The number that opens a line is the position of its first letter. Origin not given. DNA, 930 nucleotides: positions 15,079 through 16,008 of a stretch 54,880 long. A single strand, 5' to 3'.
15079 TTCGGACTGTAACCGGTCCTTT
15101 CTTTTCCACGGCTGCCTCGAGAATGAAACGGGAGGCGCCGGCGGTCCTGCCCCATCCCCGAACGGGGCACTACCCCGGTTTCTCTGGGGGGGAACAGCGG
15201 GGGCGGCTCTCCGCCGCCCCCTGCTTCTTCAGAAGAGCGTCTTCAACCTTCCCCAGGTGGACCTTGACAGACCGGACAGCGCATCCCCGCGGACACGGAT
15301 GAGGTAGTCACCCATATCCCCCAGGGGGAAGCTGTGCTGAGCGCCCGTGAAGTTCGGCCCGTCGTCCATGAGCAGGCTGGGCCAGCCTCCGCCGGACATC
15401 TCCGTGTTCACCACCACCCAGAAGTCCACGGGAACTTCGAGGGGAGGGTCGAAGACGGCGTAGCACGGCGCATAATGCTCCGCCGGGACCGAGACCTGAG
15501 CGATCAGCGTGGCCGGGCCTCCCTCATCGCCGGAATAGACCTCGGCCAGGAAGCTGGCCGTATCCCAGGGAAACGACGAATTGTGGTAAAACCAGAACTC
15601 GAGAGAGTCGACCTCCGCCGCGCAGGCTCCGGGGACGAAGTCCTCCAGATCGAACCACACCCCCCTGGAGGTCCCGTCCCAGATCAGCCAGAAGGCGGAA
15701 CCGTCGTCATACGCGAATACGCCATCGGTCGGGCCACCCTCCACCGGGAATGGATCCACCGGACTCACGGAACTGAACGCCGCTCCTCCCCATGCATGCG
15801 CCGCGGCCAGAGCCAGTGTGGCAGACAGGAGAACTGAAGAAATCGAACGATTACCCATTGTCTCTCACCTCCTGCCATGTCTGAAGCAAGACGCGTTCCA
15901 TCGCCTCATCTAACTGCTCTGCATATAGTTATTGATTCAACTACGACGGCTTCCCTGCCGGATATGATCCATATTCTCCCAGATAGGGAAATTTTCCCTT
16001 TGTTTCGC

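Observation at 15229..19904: Self-contained divergent unit: sigma54 promoter, small secreted protein and giant atypical enhancer-binding protein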

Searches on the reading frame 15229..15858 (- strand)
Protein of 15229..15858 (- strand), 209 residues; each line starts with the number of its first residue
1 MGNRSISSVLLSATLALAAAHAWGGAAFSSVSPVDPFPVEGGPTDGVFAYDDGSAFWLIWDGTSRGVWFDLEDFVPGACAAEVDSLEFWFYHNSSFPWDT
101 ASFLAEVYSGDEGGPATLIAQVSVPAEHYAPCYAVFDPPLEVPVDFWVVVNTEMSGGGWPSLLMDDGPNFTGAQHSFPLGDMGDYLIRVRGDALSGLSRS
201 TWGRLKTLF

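Call 6: search_protein_families(library=pfam, proteins=[window:15229-15858:-], max_evalue=0.01)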
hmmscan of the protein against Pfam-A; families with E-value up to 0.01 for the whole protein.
window:15229-15858:- (209 aa): 0 families

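Call 12: find_homologous_proteins(query=window:15229-15858:-, max_evalue=0.001)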
Query window:15229-15858:- (209 aa): 28 proteins with E <= 0.001 among 1421 candidates.
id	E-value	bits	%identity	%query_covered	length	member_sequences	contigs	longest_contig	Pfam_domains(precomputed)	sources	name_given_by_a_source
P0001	1.2e-137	475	100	100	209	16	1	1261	-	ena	-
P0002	2.9e-90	320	72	100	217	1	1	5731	-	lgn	-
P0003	5.4e-61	224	62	79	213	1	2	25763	-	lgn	-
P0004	3.0e-60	222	61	82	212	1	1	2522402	-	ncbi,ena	-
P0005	1.1e-59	220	62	79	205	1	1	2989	-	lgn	-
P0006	2.8e-54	202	50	96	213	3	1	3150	-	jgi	jgi:hypothetical protein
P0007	1.1e-53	200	57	78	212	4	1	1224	-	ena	-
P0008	3.3e-51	192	57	79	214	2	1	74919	-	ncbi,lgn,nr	ncbi:MAG: hypothetical protein QUS11_11470 [Candidatus Fermentibacter sp.]|nr:hypothetical protein [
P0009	2.3e-48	183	48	95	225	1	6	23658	-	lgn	-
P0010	7.2e-46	175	47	84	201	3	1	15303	-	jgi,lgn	-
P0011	2.1e-44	170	53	79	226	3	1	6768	-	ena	-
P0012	1.7e-43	167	50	79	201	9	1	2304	-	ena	-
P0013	2.2e-43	166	46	88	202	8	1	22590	-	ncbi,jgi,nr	ncbi:hypothetical protein DRQ21_06060 [Candidatus Fermentibacteria bacterium]|nr:MAG: hypothetical p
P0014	3.2e-41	159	48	77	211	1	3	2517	-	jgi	jgi:hypothetical protein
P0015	2.3e-40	157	43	82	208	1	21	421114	-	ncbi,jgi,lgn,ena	-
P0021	1.2e-37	148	45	82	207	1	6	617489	-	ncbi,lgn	-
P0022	2.7e-36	143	42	87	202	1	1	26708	-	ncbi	-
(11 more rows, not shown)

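Call 14: find_encoding_contigs(protein=P0004, flank=8000, max_places=3)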
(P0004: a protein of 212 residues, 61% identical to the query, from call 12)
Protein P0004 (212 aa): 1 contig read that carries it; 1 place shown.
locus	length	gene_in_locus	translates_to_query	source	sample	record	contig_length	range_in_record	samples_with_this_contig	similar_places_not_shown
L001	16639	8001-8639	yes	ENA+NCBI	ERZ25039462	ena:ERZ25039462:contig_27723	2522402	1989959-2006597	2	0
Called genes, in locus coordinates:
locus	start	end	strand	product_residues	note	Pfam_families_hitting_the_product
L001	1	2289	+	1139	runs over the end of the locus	PF04357:TamB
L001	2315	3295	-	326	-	PF13367:PrsW-protease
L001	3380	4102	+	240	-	PF02245:Pur_DNA_glyco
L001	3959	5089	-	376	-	PF00158:Sigma54_activat, PF14532:Sigma54_activ_2, PF07728:AAA_5, PF25601:AAA_lid_14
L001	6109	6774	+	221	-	-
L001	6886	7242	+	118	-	-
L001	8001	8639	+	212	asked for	-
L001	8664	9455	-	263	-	PF13349:DUF4097 (weak), PF07873:YabP (faint)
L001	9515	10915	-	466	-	PF14052:Caps_assemb_Wzi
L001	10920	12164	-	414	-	PF05958:tRNA_U5-meth_tr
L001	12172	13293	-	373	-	PF01702:TGT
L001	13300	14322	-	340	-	-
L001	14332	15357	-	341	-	PF02547:Queuosine_synth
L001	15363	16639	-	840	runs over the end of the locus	PF00512:HisKA, PF02518:HATPase_c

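Call 15: find_encoding_contigs(protein=P0008, flank=8000, max_places=3)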
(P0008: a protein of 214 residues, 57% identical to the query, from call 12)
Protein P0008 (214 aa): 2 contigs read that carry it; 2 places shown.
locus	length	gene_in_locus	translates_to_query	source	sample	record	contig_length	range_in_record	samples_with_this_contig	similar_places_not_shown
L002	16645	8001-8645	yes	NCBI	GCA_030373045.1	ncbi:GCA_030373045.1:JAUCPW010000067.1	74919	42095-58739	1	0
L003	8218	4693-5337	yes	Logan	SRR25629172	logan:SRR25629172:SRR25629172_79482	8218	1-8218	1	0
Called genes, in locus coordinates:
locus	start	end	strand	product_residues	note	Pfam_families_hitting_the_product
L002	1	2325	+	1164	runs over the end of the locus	PF04357:TamB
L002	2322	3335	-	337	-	PF13367:PrsW-protease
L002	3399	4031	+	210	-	PF02245:Pur_DNA_glyco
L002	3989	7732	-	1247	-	PF07719:TPR_2 (faint), PF00158:Sigma54_activat, PF07728:AAA_5, PF14532:Sigma54_activ_2, PF25601:AAA_lid_14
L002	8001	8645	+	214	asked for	-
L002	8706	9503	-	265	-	PF13349:DUF4097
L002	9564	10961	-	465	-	PF14052:Caps_assemb_Wzi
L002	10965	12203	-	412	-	PF03602:Cons_hypoth95 (weak), PF05958:tRNA_U5-meth_tr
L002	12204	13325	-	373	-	PF01702:TGT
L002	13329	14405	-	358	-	-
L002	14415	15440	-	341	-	PF02547:Queuosine_synth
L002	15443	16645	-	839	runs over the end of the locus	PF00512:HisKA, PF02518:HATPase_c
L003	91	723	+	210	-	PF02245:Pur_DNA_glyco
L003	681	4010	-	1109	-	PF07719:TPR_2 (faint), PF00158:Sigma54_activat, PF07728:AAA_5, PF14532:Sigma54_activ_2, PF25601:AAA_lid_14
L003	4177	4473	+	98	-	-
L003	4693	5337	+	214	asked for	-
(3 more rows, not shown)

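Call 16: find_encoding_contigs(protein=P0015, flank=8000, max_places=2)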
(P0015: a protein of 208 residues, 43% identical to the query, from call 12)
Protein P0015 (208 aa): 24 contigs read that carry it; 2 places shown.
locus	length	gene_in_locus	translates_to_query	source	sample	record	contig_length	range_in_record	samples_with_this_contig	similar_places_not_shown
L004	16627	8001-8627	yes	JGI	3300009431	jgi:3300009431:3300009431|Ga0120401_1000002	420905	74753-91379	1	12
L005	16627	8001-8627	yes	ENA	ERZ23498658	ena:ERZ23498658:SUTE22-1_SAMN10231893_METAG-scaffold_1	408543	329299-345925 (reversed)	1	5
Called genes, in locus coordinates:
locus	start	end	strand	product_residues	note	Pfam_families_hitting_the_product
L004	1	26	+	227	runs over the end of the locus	-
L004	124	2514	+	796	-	PF00656:Peptidase_C14, PF01650:Peptidase_C13 (weak)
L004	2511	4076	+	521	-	PF01409:tRNA-synt_2d, PF00152:tRNA-synt_2 (faint)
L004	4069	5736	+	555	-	PF03484:B5, PF17759:tRNA_synthFbeta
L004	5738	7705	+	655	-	PF04851:ResIII, PF13604:AAA_30 (faint), PF17757:UvrB_inter, PF27431:UvrB_3rd, PF00271:Helicase_C, PF12344:UvrB, PF02151:UVR (weak)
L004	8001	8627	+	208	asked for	-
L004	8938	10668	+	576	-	PF02401:LYTB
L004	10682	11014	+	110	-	PF08239:SH3_3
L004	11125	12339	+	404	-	PF00884:Sulfatase, PF01663:Phosphodiest (faint), PF16347:SGSH_C (faint)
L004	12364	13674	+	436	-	PF00206:Lyase_1, PF10397:ADSL_C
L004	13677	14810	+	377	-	PF00990:GGDEF (weak)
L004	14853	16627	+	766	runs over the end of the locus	PF18072:FGAR-AT_linker, PF00586:AIRS, PF02769:AIRS_C, PF00586:AIRS, PF02769:AIRS_C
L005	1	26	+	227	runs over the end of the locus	-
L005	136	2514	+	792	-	PF00656:Peptidase_C14, PF01650:Peptidase_C13 (weak)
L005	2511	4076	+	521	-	PF01409:tRNA-synt_2d, PF00152:tRNA-synt_2 (faint)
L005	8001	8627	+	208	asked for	-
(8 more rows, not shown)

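Call 17: find_encoding_contigs(protein=P0021, flank=8000, max_places=2)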
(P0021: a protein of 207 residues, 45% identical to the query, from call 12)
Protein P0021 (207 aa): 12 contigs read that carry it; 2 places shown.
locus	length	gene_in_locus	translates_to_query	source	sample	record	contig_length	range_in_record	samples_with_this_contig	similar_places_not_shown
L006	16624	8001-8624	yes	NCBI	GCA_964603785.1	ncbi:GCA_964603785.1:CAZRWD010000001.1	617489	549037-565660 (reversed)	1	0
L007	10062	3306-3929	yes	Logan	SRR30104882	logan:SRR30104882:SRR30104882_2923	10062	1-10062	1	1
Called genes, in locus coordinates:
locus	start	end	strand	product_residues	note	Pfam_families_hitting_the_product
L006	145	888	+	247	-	-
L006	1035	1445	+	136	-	PF01510:Amidase_2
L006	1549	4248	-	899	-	PF07705:CARDB (faint), PF13860:FlgD_ig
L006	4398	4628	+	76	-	PF03840:SecG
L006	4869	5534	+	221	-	-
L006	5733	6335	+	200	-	-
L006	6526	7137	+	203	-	-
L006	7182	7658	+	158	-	-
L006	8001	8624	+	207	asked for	-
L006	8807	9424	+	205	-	-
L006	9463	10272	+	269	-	-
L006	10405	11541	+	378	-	-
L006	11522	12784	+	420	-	PF13439:Glyco_transf_4, PF13579:Glyco_trans_4_4, PF00534:Glycos_transf_1, PF13692:Glyco_trans_1_4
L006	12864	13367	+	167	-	PF00877:NLPC_P60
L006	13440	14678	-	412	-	-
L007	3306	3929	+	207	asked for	-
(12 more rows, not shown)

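Call 18: find_encoding_contigs(protein=P0022, flank=10000, max_places=2)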
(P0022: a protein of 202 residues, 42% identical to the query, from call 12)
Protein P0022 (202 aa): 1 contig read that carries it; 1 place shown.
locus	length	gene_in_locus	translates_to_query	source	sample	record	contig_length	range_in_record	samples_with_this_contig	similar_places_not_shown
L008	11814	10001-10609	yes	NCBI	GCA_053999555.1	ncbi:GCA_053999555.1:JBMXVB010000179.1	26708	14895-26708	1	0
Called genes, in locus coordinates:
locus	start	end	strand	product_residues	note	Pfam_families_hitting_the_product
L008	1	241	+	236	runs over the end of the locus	-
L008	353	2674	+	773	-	PF04151:PPC (faint), PF00656:Peptidase_C14 (weak)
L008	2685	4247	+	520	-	PF01409:tRNA-synt_2d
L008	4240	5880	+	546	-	PF03484:B5, PF17759:tRNA_synthFbeta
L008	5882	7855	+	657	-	PF04851:ResIII, PF17757:UvrB_inter, PF27431:UvrB_3rd, PF00271:Helicase_C, PF12344:UvrB, PF02151:UVR (weak)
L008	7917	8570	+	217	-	-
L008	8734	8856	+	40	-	-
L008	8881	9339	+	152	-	-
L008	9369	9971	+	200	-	-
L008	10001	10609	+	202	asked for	-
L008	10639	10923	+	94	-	-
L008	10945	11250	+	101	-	-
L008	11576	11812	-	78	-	?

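Call 23: search_protein_families(library=ncbifam, proteins=[window:15229-15858:-], max_evalue=1)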
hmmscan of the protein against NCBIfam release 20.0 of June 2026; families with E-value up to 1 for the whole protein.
window:15229-15858:- (209 aa): 0 families

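Call 26: find_related_loci(query=A1, collection=genome_contigs, flank=6000)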
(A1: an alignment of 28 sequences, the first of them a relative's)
Query A1 (209 aa) in genome_contigs; peptide patterns used: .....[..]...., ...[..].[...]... (x = any residue, [..] = any of these).
122 stretches matched a pattern; 96 encode a relative of the query (tblastn E <= 1e-3); the best 80 are kept; 75 distinct loci.
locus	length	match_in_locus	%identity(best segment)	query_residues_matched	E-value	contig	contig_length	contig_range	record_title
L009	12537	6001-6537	60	38-209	4e-62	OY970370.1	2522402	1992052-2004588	MAG: Candidatus Fermentibacteria bacterium isolate MFD00905.bin.1.36 genome assembly, chromosome: 1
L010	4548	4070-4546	57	47-197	1e-51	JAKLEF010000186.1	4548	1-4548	MAG: Candidatus Fermentibacteria bacterium isolate RA.bin127 RA.bin127_186, whole genome shotgun sequence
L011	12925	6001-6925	50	38-209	2e-51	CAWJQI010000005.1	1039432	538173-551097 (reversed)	MAG: Candidatus Fermentibacteria bacterium isolate MFD03899.bin.2.31 genome assembly, contig: contig_9307, whole genome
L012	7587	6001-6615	43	4-209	9e-51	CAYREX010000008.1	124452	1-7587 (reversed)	MAG TPA_asm: uncultured bacterium isolate SRP332253_co2_139 genome assembly, contig: NODE_85_length_124452_cov_8.993264,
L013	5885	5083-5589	50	38-209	6e-50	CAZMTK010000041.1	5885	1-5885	MAG TPA_asm: uncultured bacterium isolate binchicken_co27_46 genome assembly, contig: NODE_23736_length_5885_cov_47.4029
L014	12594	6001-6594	46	16-209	2e-49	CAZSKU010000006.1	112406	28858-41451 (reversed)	MAG TPA_asm: uncultured bacterium isolate binchicken_co7_179 genome assembly, contig: NODE_305_length_112406_cov_43.8941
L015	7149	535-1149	43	4-209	3e-48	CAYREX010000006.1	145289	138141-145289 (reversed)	MAG TPA_asm: uncultured bacterium isolate SRP332253_co2_139 genome assembly, contig: NODE_59_length_145289_cov_8.890556,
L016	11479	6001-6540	45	38-209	6e-48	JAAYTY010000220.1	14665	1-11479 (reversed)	MAG: Candidatus Fermentibacteria bacterium isolate AS27yjCOA_107 194619_AS27, whole genome shotgun sequence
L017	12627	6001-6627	43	3-209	1e-47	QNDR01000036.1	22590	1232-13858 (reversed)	MAG: Candidatus Fermentibacteria bacterium isolate B71_G9 B71_Guay9_scaffold_01201, whole genome shotgun sequence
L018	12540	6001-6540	45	38-209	8e-48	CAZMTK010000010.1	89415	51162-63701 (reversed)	MAG TPA_asm: uncultured bacterium isolate binchicken_co27_46 genome assembly, contig: NODE_382_length_89415_cov_54.39619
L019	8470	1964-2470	51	44-209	2e-47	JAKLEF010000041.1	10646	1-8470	MAG: Candidatus Fermentibacteria bacterium isolate RA.bin127 RA.bin127_41, whole genome shotgun sequence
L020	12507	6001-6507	50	44-209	3e-47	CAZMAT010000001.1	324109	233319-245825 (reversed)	MAG TPA_asm: uncultured bacterium isolate SRP192927_co6_414 genome assembly, contig: NODE_2_length_324109_cov_34.395190,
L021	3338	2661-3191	51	46-209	1e-46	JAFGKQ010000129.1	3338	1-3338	MAG: Candidatus Fermentibacterales bacterium isolate Zod_Metabat.345 k87_4883887, whole genome shotgun sequence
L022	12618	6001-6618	42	3-209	2e-46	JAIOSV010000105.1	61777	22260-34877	MAG: Candidatus Sabulitectum sp. isolate SMBSF53 bin_42_k127_167142, whole genome shotgun sequence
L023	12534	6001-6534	46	34-209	3e-46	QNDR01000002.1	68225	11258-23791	MAG: Candidatus Fermentibacteria bacterium isolate B71_G9 B71_Guay9_scaffold_00025, whole genome shotgun sequence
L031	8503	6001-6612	43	8-209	6e-45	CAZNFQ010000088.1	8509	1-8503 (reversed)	MAG TPA_asm: uncultured bacterium isolate binchicken_co42_201 genome assembly, contig: NODE_14641_length_8509_cov_5.4748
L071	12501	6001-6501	46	48-209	1e-41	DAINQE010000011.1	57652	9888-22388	MAG TPA_asm: Candidatus Sabulitectum sp. isolate CTOTU18748 NODE_388_length_57652_cov_36.070854, whole genome shotgun se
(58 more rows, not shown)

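Call 31: predict_structure(alignment_id=A1)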
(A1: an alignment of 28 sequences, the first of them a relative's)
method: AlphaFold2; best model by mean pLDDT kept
length: 209 residues; sequences in the alignment: 28
mean_pLDDT: 65.2   pTM: 0.64
mean pLDDT of the five models: 65.2, 62.8, 59.6, 53.9, 52.5
residues with pLDDT >= 90: 38; 70-90: 54; 50-70: 51; < 50: 66
segments of 3 or more residues with pLDDT < 50: 24-43, 155-183, 197-209
pLDDT, mean of each block of 10 residues (from residue 1): 53 52 44 37 61 63 74 85 88 65 90 90 84 90 92 53 39 36 66 63 42
secondary structure, 60 per line:
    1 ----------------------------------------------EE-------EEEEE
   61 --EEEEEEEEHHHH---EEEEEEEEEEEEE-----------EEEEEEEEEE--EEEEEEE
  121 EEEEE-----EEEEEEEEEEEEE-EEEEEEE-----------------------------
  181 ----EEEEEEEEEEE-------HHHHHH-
elements in order: E56-60 E63-70 H71-74 E78-90 E102-111 E114-125 E131-143 E145-151 E185-195 H203-208

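Call 40: fold_search(model_id=the predicted structure, library=pdb)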
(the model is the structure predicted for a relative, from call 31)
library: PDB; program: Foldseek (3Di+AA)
matches with E <= 10: 1062; with E <= 0.001: 0
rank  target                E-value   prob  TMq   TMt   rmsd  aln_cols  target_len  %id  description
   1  9gg2_C                7.5e-03  0.84  0.28  0.17   8.0       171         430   12  Structure of IPNV L5 capsid (released 2025-01-08)
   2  7k66_A                8.4e-03  0.97  0.33  0.07   5.9       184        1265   11  Structure of Blood Coagulation Factor VIII in Complex with an Anti-C1 Domain Pathogenic Antibody Inhibitor (released 2020-10-14)
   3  9qws_A                9.4e-03  0.99  0.38  0.09   6.9       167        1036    6  Cryo-EM structure of the human UBR4/KCMF1/CALM1 complex (C-term dimer interface focused refinement) (released 2025-09-03)
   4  1d7p                  1.1e-02  0.98  0.32  0.40   6.2       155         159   12  Crystal structure of the c2 domain of human factor viii at 1.5 a resolution at 1.5 A (released 1999-12-01)
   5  2w1q_A                1.1e-02  0.47  0.22  0.30  12.8       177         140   15  Unique ligand binding specificity for a family 32 Carbohydrate- Binding Module from the Mu toxin produced by Clostridi (released 2009-05-05)
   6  2kd7_MODEL_1_A        1.2e-02  0.97  0.32  0.39   8.7       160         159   11  Solution NMR structure of F5/8 type C-terminal domain of a putative chitobiase from Bacteroides thetaiotaomicr (released 2009-02-03)
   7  8ruy_R                1.2e-02  0.96  0.30  0.42   6.1       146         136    7  Structure of IFTA and IFTB in Retrograde Intraflagellar transport trains (released 2024-07-24)
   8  2wuh_A                1.3e-02  0.99  0.34  0.42   6.5       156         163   10  Crystal structure of the DDR2 discoidin domain bound to a triple- helical collagen peptide (released 2009-12-29)
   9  9qx0_A                1.4e-02  0.98  0.36  0.10   7.8       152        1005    4  Cryo-EM structure of the human UBR4/KCMF1/CALM1 complex (C-term focused refinement) (released 2025-09-03)
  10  7azb_A                1.5e-02  0.97  0.31  0.39   7.4       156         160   10  Structure of DDR2 DS domain in complex with VHH (released 2020-11-25)
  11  4pt6_A                1.5e-02  0.96  0.34  0.44   7.8       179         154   12  The discobody: an engineered discoidin domain from factor VIII that binds v 3 integrin with antibody-like affinities (released 2015-04-08)
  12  4nhy_A                1.7e-02  0.57  0.22  0.12   9.9       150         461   13  Crystal structure of human OGFOD1, 2-oxoglutarate and iron-dependent oxygenase domain containing 1, in complex with py (released 2014-11-19)
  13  9qwz_B                1.8e-02  0.95  0.32  0.06   7.1       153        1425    4  Cryo-EM structure of the human UBR4/KCMF1/CALM1 complex (BP focused refinement) (released 2025-09-03)
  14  1iqd_C                2.0e-02  0.98  0.33  0.42   4.9       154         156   11  Human Factor VIII C2 Domain complexed to human monoclonal BO2C11 Fab. (released 2001-08-15)
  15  1gof                  2.0e-02  0.97  0.34  0.14   7.8       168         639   12  NOVEL THIOETHER BOND REVEALED BY A 1.7 ANGSTROMS CRYSTAL STRUCTURE OF GALACTOSE OXIDASE (released 1994-01-31)
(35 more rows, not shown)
